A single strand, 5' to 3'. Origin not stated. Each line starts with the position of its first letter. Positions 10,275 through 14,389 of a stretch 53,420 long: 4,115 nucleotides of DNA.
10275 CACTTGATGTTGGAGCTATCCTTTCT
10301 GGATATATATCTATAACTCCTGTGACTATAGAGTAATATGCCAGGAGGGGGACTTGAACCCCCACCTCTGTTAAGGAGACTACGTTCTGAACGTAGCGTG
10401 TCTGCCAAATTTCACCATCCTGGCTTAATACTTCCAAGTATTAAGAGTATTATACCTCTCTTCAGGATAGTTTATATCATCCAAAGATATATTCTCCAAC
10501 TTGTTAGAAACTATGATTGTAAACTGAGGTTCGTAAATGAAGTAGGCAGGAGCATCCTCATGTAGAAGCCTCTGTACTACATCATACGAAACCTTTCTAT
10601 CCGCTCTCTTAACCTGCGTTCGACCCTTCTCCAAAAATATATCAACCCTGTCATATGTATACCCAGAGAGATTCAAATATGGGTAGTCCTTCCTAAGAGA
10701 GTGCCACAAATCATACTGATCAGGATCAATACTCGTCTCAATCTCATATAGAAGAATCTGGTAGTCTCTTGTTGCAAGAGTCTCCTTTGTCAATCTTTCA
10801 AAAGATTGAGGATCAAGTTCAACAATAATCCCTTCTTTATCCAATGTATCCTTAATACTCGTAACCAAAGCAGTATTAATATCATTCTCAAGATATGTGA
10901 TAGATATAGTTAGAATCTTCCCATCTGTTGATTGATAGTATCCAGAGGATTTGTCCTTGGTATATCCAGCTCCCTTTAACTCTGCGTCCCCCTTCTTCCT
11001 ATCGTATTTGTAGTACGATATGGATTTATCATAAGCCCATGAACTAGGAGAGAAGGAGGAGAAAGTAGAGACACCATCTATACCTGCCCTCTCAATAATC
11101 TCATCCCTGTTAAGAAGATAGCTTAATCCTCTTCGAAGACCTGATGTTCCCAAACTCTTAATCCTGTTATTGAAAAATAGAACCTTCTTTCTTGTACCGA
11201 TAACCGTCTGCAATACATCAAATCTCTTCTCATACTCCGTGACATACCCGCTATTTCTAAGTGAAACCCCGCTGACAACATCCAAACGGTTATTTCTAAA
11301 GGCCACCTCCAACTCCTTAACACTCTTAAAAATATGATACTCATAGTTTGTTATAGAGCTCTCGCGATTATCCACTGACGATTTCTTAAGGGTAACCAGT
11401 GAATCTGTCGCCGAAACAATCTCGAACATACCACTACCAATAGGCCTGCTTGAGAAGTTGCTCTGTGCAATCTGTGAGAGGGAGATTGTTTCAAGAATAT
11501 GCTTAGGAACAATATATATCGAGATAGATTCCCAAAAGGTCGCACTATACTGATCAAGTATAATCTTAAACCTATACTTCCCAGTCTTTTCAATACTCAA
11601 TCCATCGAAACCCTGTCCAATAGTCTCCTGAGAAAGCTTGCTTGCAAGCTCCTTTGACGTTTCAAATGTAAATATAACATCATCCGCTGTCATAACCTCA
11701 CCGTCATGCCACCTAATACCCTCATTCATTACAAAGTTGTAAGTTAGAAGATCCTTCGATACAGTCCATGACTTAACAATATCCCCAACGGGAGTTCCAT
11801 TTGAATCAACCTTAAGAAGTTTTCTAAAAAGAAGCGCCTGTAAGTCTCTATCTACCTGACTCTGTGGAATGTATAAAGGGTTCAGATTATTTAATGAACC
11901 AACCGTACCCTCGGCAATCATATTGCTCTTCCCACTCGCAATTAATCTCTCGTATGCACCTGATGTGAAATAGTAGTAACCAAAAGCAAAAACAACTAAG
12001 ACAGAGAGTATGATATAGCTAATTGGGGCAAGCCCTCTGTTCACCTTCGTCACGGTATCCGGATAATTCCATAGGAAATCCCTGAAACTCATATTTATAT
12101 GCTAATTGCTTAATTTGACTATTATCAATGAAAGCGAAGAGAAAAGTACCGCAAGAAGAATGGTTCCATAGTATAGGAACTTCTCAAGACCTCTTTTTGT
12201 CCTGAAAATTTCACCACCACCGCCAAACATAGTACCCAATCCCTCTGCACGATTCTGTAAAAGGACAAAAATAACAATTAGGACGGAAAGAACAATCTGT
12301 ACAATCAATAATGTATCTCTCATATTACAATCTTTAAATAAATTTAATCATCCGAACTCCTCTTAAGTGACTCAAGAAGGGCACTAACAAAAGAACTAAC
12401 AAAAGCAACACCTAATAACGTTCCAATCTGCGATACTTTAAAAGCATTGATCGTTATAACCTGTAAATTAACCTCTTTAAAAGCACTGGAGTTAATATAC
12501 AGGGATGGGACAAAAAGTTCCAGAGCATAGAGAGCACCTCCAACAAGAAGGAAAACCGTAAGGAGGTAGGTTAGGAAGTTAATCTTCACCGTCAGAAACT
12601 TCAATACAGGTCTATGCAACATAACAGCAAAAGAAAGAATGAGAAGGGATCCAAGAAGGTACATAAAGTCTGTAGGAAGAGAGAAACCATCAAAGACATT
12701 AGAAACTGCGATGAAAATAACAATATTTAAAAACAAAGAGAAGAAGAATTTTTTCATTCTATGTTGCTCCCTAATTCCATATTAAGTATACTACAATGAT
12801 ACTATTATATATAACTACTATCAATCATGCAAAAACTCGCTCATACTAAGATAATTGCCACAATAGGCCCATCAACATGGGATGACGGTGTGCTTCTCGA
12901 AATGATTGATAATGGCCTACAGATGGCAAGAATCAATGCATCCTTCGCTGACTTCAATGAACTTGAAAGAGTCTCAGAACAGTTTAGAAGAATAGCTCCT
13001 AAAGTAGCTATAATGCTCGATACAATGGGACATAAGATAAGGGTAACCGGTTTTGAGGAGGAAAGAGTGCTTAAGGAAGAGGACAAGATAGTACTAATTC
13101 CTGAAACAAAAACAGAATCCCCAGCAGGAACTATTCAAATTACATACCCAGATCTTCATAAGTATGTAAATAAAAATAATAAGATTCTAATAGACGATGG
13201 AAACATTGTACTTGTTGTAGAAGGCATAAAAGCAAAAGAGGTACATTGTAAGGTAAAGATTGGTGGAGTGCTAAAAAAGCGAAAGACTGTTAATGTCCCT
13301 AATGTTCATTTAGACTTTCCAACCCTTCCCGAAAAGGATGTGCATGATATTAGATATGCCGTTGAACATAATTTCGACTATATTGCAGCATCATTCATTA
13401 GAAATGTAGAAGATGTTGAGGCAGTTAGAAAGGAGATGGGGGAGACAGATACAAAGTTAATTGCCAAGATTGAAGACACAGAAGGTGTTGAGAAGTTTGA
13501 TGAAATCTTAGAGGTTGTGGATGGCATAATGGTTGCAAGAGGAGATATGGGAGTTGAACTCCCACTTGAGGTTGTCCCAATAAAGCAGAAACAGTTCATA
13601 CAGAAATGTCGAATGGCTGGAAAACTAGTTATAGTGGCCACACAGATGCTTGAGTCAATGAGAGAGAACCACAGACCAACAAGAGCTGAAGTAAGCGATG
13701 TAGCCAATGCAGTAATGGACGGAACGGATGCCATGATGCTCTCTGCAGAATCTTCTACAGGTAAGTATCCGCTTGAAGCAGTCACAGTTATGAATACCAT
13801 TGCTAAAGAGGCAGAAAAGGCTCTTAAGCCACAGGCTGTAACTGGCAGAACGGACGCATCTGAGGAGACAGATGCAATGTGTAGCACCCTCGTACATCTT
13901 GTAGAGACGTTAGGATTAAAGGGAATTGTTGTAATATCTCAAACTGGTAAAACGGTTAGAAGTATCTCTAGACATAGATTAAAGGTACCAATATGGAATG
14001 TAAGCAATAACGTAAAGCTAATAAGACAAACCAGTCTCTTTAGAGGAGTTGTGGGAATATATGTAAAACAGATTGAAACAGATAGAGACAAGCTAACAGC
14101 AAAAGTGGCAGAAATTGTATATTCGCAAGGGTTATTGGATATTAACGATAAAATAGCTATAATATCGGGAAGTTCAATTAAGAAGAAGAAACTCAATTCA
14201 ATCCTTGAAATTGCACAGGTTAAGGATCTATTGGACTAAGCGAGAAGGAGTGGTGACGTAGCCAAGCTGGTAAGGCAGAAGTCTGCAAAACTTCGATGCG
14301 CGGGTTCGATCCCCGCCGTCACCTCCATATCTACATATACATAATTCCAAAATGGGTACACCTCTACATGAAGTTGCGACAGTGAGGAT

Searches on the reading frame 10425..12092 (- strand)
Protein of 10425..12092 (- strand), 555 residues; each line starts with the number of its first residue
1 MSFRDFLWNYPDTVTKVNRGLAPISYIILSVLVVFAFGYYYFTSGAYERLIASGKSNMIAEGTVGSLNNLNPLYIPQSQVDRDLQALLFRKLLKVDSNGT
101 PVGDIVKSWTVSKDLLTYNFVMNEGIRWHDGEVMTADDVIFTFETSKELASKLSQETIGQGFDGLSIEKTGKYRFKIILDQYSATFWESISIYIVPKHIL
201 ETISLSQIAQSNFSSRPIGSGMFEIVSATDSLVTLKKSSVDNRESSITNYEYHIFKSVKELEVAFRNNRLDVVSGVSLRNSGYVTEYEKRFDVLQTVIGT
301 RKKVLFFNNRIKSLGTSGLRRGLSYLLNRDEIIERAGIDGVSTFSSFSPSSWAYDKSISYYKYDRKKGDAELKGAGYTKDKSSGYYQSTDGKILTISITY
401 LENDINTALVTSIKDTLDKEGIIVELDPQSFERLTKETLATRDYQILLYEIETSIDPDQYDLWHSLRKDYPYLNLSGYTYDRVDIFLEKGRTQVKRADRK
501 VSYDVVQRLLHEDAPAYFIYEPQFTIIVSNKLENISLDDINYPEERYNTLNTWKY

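Call 64: search_protein_families(library=pfam, proteins=[window:10425-12092:-], max_evalue=0.00001)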
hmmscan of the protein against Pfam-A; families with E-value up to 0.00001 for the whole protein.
window:10425-12092:- (555 aa): 1 family
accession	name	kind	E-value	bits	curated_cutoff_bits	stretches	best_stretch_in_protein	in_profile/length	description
PF00496.27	SBP_bac_5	-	7.1e-46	157.4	32.4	1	101-466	2-361/368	Bacterial extracellular solute-binding proteins, family 5 Middle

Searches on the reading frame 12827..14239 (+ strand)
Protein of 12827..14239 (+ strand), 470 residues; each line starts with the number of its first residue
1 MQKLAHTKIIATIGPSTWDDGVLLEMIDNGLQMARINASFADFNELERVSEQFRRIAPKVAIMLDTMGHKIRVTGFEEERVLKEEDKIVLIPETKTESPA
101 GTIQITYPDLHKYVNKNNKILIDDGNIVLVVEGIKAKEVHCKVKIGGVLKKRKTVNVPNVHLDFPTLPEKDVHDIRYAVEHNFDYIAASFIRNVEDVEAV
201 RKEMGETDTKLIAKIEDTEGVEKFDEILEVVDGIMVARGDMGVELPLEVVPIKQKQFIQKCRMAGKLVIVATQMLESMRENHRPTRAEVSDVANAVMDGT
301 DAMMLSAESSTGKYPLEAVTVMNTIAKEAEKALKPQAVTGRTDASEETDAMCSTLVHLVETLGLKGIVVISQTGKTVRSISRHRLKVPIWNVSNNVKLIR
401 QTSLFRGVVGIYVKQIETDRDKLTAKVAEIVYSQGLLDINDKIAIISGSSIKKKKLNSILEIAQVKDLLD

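Call 64: search_protein_families(library=pfam, proteins=[window:12827-14239:+], max_evalue=0.00001)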
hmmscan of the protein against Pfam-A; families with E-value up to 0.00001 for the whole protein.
window:12827-14239:+ (470 aa): 2 families
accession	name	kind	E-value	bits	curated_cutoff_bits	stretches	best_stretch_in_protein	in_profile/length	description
PF00224.27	PK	-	1.3e-104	350.3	30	1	6-319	3-328/328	Pyruvate kinase, barrel domain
PF02887.21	PK_C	-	1.1e-19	71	28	1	349-457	1-109/114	Pyruvate kinase, alpha/beta domain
